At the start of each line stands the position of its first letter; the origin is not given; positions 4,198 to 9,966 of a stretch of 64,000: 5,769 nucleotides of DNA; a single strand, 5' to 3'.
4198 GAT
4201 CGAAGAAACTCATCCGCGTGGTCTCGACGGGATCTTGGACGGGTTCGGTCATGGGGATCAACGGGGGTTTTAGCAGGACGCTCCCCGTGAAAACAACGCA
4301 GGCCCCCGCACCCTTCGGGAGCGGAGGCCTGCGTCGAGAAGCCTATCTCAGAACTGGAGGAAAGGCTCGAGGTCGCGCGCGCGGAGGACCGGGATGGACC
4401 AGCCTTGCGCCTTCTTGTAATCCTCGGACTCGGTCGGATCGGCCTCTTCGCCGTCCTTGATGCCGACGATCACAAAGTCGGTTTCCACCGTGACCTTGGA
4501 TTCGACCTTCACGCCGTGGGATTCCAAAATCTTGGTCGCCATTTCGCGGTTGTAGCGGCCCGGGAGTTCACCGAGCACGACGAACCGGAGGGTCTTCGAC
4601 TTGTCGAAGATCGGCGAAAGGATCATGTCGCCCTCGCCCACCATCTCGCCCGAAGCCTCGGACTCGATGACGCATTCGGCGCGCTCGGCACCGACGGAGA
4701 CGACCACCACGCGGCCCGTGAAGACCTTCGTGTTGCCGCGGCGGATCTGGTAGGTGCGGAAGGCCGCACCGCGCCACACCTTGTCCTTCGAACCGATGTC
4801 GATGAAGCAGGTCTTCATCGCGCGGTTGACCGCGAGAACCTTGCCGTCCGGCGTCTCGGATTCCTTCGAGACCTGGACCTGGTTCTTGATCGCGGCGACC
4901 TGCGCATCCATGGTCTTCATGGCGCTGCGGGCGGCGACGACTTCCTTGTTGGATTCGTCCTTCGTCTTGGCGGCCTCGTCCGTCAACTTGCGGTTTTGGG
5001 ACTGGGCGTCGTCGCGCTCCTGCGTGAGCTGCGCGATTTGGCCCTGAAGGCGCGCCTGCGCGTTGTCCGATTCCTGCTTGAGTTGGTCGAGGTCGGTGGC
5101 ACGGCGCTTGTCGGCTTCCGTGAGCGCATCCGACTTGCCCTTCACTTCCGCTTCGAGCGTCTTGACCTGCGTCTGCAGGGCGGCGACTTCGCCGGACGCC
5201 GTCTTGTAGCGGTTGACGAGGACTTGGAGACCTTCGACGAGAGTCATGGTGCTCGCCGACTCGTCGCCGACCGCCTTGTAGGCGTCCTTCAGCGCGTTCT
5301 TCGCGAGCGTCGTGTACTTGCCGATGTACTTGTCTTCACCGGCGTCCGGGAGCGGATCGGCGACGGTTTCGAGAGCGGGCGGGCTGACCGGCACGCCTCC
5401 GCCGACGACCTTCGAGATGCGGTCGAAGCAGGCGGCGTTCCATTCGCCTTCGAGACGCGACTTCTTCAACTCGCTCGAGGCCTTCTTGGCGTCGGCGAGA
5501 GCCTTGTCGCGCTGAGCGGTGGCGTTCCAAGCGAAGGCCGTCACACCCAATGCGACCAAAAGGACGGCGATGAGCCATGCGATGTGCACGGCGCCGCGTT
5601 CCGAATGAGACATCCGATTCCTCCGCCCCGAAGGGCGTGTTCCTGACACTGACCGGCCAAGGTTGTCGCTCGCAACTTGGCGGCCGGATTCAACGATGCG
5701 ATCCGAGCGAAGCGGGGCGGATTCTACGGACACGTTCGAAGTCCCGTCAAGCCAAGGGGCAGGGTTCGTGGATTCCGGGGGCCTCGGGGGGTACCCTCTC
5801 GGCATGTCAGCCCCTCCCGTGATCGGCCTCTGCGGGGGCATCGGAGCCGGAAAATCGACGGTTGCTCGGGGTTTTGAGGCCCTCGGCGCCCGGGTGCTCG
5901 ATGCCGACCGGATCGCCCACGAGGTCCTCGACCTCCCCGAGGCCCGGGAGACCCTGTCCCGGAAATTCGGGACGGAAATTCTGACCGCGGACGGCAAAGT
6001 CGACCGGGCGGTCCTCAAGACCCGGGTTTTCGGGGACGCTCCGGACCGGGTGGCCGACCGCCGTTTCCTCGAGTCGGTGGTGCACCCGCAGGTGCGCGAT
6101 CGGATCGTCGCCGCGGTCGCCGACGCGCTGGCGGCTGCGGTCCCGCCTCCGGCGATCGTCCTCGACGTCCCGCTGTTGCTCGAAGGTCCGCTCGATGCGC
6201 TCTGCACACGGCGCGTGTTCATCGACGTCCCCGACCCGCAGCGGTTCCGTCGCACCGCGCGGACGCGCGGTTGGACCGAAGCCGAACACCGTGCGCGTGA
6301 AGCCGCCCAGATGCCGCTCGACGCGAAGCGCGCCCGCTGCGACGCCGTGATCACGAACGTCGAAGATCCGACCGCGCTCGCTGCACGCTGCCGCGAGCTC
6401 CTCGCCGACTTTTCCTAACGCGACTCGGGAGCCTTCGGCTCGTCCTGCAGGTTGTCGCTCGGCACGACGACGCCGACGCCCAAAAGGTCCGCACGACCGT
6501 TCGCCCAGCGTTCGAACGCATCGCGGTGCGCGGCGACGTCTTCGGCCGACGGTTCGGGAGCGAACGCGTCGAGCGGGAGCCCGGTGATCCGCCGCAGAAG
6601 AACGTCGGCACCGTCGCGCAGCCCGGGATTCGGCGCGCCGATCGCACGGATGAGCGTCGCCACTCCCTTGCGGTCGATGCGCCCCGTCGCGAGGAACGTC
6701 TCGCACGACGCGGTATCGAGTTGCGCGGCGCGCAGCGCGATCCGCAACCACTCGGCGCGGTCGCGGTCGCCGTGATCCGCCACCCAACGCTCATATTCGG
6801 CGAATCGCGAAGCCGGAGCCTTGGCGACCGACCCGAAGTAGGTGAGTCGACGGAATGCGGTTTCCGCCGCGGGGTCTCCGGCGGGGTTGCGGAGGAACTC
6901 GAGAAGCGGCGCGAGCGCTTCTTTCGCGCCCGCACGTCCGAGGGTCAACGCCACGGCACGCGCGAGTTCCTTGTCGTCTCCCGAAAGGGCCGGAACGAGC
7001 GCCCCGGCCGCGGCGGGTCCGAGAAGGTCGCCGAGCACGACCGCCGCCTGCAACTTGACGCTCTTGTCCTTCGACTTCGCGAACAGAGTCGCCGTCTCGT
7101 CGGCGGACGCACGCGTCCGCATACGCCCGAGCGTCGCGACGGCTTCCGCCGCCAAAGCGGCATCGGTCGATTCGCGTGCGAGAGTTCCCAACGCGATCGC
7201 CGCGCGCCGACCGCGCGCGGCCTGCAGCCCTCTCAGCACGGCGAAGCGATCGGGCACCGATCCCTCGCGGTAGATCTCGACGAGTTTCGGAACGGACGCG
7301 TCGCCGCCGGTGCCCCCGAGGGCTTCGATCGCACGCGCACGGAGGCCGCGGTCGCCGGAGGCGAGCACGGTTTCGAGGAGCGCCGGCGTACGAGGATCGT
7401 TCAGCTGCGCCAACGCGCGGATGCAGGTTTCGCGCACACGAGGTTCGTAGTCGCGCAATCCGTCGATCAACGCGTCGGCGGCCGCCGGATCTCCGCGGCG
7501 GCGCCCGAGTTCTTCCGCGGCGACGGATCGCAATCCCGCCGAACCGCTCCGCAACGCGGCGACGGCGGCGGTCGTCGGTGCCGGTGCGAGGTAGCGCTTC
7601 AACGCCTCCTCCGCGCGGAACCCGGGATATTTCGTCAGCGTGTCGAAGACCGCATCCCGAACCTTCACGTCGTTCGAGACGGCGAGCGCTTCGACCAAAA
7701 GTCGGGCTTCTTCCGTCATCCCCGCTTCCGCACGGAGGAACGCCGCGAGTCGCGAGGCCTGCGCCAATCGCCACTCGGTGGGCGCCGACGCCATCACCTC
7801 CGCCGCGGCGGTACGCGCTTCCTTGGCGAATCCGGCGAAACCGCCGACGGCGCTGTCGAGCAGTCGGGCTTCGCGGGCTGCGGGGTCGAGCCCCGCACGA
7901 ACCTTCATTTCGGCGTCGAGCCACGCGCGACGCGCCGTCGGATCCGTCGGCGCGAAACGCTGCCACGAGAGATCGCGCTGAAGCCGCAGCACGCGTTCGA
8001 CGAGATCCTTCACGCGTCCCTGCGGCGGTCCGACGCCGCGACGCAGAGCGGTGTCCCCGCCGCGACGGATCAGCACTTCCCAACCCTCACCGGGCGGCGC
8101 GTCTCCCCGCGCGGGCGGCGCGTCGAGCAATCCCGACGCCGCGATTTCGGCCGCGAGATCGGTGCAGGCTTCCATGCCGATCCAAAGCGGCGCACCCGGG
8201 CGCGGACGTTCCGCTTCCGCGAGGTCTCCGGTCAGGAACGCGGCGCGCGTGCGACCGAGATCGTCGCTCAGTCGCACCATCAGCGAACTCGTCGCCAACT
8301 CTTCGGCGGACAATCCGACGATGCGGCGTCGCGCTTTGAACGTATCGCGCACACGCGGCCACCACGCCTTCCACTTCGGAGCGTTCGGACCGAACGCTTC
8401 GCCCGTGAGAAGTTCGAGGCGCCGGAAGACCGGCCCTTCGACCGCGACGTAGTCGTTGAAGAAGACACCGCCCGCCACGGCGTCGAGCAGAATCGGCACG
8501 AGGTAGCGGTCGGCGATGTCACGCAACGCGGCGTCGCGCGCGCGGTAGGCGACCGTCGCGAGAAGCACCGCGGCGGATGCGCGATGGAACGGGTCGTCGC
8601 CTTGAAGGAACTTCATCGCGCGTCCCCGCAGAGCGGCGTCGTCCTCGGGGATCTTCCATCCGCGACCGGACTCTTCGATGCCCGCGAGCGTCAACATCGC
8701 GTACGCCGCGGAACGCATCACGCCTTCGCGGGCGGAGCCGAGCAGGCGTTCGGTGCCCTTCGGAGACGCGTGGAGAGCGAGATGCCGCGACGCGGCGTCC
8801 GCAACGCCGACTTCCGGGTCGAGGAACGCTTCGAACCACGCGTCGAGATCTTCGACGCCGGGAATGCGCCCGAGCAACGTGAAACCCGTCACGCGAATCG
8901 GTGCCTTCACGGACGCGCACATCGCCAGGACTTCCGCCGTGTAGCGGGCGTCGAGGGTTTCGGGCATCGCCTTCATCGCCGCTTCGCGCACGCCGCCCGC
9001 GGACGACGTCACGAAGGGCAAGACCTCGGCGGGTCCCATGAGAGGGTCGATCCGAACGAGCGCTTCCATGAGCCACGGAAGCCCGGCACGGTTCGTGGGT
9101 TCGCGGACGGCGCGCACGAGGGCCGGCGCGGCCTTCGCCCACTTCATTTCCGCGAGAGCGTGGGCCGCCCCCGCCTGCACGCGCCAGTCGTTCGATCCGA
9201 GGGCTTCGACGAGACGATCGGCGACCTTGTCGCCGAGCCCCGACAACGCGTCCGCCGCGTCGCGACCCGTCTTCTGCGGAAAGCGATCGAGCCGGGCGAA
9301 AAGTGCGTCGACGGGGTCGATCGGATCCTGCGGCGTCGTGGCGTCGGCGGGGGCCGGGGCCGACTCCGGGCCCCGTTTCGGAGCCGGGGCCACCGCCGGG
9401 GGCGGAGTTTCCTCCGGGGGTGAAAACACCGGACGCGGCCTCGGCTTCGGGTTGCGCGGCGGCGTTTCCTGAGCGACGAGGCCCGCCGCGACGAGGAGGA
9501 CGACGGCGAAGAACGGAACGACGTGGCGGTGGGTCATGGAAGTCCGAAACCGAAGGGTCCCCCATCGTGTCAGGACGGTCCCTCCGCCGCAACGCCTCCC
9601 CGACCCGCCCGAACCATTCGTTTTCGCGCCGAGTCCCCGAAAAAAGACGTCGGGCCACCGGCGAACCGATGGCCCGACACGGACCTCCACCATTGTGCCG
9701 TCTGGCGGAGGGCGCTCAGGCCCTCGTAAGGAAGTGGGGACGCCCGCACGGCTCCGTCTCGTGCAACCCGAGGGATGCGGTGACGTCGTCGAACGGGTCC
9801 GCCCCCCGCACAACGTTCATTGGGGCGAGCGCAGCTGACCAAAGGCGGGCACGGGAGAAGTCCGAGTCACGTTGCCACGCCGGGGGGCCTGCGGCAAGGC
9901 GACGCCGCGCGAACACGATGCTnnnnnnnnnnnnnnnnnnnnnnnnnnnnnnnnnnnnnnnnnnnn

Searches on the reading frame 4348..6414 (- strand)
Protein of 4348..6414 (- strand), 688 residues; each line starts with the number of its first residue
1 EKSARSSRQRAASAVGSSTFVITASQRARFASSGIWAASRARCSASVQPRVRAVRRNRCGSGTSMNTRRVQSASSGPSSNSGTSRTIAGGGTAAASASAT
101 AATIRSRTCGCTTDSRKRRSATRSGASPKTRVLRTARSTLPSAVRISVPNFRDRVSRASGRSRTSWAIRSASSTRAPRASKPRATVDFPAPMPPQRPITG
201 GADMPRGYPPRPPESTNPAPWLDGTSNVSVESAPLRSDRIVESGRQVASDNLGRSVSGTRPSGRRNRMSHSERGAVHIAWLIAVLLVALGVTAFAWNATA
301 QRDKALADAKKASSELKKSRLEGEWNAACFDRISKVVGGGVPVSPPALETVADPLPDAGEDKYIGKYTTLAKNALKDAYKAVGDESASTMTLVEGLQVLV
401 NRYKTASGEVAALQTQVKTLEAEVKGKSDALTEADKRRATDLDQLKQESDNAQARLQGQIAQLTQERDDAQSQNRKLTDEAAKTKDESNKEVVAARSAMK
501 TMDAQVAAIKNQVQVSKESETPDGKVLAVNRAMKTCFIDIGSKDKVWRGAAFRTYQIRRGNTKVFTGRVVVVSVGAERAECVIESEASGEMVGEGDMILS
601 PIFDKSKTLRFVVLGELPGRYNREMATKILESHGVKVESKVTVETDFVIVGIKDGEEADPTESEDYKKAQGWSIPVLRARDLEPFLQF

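Call 7: search_protein_families(library=pfam, max_evalue=0.001, proteins=[window:4348-6414:-])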
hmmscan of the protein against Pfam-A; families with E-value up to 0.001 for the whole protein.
window:4348-6414:- (688 aa): 1 family
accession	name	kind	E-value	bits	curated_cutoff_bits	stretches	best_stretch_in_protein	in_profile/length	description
PF00533.33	BRCT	-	4.5e-06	27.2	21.3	1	621-678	19-70/78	BRCA1 C Terminus (BRCT) domain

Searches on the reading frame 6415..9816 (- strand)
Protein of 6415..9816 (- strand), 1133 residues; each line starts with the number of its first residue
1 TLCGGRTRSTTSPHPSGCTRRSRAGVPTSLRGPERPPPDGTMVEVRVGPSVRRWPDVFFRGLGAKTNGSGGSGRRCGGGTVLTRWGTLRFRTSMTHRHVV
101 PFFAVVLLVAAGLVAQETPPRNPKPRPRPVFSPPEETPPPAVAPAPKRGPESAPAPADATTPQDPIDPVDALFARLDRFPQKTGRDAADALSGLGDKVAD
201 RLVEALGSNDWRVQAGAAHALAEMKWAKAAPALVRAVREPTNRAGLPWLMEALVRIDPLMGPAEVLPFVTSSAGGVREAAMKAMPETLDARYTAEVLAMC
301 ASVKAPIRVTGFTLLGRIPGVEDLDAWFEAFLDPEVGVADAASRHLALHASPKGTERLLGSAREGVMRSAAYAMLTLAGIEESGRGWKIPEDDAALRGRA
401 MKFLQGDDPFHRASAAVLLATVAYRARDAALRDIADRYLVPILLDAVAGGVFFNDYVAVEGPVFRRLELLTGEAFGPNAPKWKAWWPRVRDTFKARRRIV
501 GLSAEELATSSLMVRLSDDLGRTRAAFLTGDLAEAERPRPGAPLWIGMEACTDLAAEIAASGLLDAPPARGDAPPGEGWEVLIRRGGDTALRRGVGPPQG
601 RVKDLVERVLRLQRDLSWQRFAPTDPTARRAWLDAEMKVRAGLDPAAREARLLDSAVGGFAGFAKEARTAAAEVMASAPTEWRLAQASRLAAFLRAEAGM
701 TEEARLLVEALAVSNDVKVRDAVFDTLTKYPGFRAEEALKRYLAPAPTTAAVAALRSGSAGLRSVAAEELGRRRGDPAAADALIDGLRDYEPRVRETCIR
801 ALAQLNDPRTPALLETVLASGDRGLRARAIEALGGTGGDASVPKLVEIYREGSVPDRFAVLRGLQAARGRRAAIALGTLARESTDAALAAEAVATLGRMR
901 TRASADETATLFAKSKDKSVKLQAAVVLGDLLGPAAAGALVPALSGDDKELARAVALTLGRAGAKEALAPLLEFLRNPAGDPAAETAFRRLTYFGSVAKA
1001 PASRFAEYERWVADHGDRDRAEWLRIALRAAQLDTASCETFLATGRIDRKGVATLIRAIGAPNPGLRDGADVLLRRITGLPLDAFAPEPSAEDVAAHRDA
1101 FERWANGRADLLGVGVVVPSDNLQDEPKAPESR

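Call 7: search_protein_families(library=pfam, max_evalue=0.001, proteins=[window:6415-9816:-])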
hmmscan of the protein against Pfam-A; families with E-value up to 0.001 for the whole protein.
window:6415-9816:- (1133 aa): 3 families
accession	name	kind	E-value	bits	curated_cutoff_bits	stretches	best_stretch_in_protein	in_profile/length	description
PF13646.12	HEAT_2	-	2.1e-30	105.2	27.7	4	752-834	5-88/88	HEAT repeats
PF03130.22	HEAT_PBS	-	0.00072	20.3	20.9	0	794-819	1-26/27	PBS lyase HEAT-like repeat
PF02985.28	HEAT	-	0.00078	19.9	23.5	0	782-805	4-27/31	HEAT repeat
